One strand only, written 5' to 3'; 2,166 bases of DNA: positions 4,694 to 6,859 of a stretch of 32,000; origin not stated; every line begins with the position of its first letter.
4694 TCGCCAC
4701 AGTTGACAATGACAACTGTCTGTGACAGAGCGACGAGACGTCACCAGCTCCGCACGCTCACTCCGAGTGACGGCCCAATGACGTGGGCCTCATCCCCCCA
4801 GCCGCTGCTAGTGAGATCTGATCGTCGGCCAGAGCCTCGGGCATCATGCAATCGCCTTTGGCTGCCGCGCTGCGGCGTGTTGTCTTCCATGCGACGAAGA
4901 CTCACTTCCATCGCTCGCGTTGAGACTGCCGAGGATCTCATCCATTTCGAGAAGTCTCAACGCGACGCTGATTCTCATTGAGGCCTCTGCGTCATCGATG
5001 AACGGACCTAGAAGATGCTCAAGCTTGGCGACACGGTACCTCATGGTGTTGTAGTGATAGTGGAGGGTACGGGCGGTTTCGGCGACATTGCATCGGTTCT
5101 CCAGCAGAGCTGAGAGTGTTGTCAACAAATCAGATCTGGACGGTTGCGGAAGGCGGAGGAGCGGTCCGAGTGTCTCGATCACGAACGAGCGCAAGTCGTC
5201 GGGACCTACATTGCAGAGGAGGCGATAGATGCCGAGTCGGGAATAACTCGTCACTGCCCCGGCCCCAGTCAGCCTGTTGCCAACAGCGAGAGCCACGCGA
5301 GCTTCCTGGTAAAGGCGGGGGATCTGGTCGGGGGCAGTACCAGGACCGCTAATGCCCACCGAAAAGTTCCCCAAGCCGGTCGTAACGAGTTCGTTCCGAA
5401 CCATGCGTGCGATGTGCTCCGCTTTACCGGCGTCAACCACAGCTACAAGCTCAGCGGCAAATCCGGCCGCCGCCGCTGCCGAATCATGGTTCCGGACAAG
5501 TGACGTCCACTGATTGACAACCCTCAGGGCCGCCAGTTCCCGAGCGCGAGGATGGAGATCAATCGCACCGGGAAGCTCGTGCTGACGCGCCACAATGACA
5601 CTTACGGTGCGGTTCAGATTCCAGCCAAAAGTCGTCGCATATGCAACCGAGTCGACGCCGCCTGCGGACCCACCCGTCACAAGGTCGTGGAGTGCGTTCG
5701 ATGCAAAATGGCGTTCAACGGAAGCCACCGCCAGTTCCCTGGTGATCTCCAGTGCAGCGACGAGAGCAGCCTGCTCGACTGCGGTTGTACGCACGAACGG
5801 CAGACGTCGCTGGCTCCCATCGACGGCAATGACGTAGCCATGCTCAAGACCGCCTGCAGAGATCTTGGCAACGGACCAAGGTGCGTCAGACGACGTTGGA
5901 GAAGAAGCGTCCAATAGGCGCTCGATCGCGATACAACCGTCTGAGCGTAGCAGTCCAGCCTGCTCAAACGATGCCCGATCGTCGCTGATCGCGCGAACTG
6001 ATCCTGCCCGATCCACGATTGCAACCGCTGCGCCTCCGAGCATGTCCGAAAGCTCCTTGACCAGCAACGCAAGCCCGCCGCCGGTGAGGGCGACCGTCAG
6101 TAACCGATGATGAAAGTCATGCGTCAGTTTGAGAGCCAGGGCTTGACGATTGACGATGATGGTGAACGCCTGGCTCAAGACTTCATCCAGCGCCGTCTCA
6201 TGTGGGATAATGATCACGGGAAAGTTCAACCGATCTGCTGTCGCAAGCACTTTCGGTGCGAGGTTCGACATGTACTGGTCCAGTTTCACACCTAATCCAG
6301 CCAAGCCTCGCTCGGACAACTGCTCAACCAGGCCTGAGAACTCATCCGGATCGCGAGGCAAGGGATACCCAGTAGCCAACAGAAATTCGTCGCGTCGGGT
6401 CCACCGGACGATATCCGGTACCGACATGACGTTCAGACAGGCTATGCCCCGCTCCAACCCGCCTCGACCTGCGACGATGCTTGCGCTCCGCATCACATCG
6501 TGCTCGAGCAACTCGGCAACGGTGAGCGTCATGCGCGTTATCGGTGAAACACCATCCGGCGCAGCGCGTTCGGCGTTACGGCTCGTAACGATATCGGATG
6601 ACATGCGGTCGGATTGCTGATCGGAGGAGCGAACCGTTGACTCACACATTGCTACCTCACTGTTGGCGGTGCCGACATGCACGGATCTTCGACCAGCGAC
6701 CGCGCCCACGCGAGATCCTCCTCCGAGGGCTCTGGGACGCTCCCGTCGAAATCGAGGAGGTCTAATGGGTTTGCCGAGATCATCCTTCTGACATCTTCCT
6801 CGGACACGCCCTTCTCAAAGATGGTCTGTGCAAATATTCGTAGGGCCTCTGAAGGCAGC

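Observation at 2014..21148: Seventeen-gene co-directional catabolic supercluster whose enzyme combination I cannot match to any pathway I know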

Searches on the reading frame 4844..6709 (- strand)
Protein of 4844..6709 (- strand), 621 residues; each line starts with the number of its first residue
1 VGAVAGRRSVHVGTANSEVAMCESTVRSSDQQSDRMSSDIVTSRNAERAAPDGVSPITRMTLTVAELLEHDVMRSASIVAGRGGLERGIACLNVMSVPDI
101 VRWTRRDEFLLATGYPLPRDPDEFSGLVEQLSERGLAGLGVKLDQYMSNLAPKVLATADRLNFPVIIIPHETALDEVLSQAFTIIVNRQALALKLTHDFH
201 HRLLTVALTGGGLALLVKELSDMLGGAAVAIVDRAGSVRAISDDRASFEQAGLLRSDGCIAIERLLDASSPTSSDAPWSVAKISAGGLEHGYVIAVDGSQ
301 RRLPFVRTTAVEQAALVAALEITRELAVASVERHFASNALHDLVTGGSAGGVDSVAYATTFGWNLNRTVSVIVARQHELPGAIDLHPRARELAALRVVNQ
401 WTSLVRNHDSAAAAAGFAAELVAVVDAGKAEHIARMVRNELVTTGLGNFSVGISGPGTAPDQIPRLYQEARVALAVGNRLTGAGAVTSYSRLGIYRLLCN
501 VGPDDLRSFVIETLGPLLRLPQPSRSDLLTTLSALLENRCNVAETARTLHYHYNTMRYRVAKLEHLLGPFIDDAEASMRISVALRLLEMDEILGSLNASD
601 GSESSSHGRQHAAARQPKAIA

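Call 5: search_protein_families(library=pfam, proteins=[window:4844-6709:-])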
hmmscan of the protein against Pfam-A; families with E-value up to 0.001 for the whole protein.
window:4844-6709:- (621 aa): 3 families
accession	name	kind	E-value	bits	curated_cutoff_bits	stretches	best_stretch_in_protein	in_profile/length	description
PF07905.16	PucR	-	1.6e-29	103.1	33.5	1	66-184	1-117/118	Purine catabolism regulatory protein-like family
PF13556.12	HTH_30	-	2.8e-18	65.9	27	1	528-586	1-59/59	PucR C-terminal helix-turn-helix domain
PF17853.6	GGDEF_2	-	2.7e-12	47.4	24.5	1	353-476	7-116/116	GGDEF-like domain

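Call 7: search_protein_families(library=ncbifam, proteins=[window:4844-6709:-], max_evalue=0.00001)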
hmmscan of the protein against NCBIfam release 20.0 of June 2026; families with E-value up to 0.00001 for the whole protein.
window:4844-6709:- (621 aa): 4 families
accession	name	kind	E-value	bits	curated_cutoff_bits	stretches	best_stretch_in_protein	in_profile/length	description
NF045769.1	TransActPmfR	equivalog_domain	7.1e-16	57.9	800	1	59-176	3-119/470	transcciptional activator PmfR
NF050824.1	TransRegRv1453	equivalog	2.5e-09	36.5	600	1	396-588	219-400/404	Rv1453 family transcriptional regulator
NF058503.1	SprTransRegAdeR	equivalog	1e-08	34.6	700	1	451-589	261-401/403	sporulation transcriptional activator AdeR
NF008550.0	PRK11477.1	equivalog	1.1e-06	27.8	612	1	447-588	244-383/385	CdaR family transcriptional regulator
